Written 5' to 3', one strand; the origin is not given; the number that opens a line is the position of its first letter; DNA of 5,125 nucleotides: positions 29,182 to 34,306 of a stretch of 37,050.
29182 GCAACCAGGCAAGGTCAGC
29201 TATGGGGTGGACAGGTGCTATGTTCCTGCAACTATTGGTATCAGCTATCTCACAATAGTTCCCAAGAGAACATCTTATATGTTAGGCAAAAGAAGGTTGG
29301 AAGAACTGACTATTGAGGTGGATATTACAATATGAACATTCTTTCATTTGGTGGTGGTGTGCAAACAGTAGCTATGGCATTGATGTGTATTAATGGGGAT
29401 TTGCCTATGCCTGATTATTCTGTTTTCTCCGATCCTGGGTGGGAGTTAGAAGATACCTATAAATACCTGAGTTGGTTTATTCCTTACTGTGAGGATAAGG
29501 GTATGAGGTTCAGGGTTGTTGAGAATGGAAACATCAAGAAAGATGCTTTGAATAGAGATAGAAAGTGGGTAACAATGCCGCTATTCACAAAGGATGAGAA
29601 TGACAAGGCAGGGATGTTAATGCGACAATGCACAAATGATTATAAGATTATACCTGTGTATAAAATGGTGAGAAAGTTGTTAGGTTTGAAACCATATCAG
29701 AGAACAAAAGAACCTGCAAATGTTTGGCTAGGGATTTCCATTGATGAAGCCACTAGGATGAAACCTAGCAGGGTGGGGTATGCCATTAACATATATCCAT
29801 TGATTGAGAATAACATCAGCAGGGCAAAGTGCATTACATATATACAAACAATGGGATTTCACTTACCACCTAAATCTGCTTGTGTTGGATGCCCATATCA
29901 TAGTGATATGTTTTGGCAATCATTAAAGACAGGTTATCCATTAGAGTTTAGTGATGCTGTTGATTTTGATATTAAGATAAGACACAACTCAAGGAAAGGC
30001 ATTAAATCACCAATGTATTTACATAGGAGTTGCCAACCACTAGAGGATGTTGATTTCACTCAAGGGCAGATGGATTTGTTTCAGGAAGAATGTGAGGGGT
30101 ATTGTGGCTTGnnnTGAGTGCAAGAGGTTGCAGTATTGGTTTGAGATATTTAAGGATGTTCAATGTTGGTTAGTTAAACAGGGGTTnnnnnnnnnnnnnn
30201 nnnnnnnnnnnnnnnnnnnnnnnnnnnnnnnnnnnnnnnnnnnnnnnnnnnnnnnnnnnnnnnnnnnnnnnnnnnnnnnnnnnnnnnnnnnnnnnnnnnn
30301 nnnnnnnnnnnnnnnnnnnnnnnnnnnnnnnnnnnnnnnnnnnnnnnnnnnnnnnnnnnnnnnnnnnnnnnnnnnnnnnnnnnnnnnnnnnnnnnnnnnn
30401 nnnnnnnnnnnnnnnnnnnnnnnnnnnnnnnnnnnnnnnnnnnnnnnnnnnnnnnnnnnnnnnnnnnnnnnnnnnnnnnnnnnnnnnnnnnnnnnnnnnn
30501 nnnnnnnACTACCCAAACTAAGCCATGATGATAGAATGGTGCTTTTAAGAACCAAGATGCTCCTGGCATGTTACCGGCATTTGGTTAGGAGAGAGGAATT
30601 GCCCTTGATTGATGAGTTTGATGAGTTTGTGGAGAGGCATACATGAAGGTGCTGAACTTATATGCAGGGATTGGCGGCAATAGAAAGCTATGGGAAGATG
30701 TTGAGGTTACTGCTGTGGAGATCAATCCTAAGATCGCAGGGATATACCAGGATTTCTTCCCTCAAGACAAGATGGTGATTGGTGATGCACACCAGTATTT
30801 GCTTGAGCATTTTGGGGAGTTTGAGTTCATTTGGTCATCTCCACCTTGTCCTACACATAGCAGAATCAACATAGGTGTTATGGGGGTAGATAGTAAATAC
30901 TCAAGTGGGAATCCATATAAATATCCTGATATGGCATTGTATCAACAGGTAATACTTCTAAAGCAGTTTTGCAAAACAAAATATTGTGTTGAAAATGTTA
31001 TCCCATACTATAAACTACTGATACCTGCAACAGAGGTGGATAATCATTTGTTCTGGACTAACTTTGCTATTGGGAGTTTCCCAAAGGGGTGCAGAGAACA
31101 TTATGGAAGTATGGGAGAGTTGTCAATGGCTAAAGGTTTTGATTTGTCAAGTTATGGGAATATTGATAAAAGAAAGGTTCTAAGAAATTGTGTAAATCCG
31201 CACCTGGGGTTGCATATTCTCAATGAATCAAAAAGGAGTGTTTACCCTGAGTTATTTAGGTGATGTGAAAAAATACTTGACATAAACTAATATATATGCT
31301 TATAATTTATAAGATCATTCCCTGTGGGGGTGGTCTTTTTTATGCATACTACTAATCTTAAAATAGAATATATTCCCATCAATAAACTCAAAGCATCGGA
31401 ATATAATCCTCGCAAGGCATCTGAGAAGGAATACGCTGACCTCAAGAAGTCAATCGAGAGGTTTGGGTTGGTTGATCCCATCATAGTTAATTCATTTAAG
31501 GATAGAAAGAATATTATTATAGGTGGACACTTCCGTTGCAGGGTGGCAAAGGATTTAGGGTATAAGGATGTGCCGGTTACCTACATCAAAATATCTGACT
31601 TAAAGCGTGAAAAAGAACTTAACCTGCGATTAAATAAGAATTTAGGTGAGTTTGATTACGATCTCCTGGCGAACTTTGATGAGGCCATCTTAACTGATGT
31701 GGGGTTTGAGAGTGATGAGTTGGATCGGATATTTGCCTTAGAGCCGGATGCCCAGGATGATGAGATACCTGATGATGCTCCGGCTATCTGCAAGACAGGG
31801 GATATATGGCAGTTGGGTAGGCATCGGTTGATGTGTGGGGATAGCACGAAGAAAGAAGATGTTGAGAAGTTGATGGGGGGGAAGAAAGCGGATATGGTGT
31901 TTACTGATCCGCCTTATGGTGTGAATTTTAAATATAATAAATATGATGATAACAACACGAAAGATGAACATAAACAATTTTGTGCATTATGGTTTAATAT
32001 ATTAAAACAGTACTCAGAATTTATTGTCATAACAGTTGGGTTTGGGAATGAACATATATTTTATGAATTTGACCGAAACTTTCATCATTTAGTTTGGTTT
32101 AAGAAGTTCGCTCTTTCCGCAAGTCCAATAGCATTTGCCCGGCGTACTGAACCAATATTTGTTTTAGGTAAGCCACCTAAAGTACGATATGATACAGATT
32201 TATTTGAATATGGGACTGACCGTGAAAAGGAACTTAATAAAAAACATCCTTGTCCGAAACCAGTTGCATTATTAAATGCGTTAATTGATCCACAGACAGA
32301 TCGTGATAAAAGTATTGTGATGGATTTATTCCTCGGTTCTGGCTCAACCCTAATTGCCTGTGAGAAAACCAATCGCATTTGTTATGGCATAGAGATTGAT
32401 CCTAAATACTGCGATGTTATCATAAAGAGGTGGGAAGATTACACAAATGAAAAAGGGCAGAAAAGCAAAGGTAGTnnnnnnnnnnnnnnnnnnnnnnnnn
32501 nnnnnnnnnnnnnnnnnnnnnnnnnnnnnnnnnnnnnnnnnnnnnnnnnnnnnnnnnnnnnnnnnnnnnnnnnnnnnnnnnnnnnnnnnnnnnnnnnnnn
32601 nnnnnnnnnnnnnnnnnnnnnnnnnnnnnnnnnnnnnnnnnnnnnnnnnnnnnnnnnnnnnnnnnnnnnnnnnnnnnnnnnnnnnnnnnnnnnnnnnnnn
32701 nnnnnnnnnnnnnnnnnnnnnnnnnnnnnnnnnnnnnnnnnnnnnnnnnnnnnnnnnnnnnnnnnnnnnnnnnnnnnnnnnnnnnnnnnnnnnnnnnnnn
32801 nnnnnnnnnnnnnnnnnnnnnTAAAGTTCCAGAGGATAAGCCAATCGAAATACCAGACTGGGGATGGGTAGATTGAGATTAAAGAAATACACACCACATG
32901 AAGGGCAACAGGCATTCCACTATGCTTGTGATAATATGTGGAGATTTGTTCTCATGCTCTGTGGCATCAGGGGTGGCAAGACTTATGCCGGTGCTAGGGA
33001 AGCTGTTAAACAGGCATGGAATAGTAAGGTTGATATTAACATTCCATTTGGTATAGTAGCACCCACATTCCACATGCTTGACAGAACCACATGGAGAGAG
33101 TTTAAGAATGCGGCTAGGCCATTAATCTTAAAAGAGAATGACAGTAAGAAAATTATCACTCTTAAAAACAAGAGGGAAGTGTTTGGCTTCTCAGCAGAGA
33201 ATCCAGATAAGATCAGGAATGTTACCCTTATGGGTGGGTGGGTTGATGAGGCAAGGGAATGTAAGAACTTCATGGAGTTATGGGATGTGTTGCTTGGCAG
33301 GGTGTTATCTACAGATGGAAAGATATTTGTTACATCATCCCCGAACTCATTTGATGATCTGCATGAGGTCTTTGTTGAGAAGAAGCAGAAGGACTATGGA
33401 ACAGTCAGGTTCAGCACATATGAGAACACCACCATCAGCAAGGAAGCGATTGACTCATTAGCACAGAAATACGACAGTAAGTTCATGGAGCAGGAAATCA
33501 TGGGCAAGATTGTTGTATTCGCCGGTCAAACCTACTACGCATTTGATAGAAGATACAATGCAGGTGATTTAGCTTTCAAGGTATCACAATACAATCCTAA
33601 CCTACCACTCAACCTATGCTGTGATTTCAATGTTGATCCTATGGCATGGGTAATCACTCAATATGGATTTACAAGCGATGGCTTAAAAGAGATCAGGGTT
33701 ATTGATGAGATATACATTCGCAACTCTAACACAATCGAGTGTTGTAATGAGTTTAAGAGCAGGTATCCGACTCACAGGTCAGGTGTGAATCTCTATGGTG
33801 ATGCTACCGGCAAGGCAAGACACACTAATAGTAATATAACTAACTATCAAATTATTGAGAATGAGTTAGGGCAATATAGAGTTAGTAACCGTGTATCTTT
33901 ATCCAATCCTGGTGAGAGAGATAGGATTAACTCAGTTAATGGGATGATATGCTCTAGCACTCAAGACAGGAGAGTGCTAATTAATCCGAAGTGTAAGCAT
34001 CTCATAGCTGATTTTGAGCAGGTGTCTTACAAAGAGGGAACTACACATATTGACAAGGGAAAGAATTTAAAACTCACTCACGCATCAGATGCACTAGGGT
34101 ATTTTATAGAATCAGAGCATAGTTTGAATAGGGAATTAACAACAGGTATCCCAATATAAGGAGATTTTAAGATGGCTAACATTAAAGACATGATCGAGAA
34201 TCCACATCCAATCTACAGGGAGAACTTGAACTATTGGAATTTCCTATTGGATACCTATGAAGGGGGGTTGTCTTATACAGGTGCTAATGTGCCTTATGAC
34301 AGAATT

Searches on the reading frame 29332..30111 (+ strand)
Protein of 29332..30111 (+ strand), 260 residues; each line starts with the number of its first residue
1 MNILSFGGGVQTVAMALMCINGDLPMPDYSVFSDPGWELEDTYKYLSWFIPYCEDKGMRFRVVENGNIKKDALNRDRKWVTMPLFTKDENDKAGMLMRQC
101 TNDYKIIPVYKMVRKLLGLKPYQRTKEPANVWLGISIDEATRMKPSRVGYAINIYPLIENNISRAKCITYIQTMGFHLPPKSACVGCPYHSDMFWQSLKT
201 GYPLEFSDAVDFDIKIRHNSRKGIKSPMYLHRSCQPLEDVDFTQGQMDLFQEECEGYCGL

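Call 19: search_protein_families(library=pfam, proteins=[window:29332-30111:+], max_evalue=0.01)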
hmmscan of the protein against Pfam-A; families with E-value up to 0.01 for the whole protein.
window:29332-30111:+ (260 aa): 0 families

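Call 25: search_protein_families(library=ncbifam, proteins=[window:29332-30111:+], max_evalue=10)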
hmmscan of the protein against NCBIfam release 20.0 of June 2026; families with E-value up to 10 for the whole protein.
window:29332-30111:+ (260 aa): 0 families

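Call 31: search_protein_families(library=phrogs, proteins=[window:29332-30111:+], max_evalue=0.1)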
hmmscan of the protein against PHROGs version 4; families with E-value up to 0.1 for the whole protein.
window:29332-30111:+ (260 aa): 3 families
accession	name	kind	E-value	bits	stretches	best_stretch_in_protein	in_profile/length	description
phrog_424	-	moron, auxiliary metabolic gene and host takeover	2.5e-45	156.3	1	2-259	163-411/460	phosphoadenosine phosphosulfate reductase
phrog_15238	-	unknown function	7.9e-05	23.6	1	2-48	14-59/215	-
phrog_28782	-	unknown function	0.0038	18.4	1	125-203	4-84/154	-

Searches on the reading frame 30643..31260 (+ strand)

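Call 19: search_protein_families(library=pfam, proteins=[window:30643-31260:+], max_evalue=0.01)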
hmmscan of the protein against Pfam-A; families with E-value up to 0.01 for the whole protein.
window:30643-31260:+ (206 aa): 1 family
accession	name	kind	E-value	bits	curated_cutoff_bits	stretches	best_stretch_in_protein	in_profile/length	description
PF00145.23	DNA_methylase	-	1.5e-07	31.6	22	1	1-74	1-76/324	C-5 cytosine-specific DNA methylase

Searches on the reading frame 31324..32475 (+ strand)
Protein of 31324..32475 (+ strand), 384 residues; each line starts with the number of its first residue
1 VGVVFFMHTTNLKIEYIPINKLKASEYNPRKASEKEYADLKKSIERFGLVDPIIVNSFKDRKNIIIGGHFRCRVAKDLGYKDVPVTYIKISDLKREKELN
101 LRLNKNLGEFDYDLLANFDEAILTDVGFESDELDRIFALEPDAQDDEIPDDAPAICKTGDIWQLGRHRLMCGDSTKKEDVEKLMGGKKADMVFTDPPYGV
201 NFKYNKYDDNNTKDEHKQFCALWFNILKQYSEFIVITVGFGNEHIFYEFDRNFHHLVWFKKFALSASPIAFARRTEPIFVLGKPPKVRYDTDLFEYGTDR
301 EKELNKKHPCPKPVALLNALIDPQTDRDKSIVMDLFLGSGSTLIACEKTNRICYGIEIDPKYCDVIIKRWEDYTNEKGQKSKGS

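Call 21: search_protein_families(library=pfam, proteins=[window:31324-32475:+], max_evalue=0.01)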
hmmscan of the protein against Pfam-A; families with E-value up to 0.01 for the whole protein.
window:31324-32475:+ (384 aa): 5 families
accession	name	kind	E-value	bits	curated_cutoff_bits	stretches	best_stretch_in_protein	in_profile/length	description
PF01555.25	N6_N4_Mtase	-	3.7e-27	96.1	26.7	1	190-367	2-220/221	DNA methylase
PF02195.25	ParB_N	-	1.2e-12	48.2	26.3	1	13-94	2-84/95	ParB N-terminal domain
PF02086.21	MethyltransfD12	-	0.00018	21.8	22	0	181-231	168-222/253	D12 class N6 adenine-specific DNA methyltransferase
PF03602.21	Cons_hypoth95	-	0.0017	18.5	24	0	176-202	100-127/182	Conserved hypothetical protein 95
PF09445.16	Methyltransf_15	-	0.0058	16.7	22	0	331-373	3-45/165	RNA cap guanine-N2 methyltransferase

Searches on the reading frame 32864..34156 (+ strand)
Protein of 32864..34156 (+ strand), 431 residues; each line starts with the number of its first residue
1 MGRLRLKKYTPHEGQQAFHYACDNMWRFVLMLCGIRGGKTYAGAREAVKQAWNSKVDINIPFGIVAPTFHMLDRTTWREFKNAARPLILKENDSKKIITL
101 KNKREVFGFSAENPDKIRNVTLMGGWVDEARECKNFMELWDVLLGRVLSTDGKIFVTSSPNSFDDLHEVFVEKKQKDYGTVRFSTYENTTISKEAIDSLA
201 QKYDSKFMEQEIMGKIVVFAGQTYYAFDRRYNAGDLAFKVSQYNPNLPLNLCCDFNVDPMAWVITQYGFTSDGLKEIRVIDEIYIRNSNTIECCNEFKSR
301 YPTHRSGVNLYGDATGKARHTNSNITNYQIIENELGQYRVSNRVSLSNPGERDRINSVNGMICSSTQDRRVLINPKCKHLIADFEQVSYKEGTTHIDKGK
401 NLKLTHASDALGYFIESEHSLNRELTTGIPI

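Call 21: search_protein_families(library=pfam, proteins=[window:32864-34156:+], max_evalue=0.01)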
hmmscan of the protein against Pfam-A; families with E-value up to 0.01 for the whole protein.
window:32864-34156:+ (431 aa): 1 family
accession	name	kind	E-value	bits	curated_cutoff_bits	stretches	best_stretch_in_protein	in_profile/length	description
PF03237.21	Terminase_6N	-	1.4e-11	44.9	22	1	31-225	2-208/215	Terminase large subunit, T4likevirus-type, N-terminal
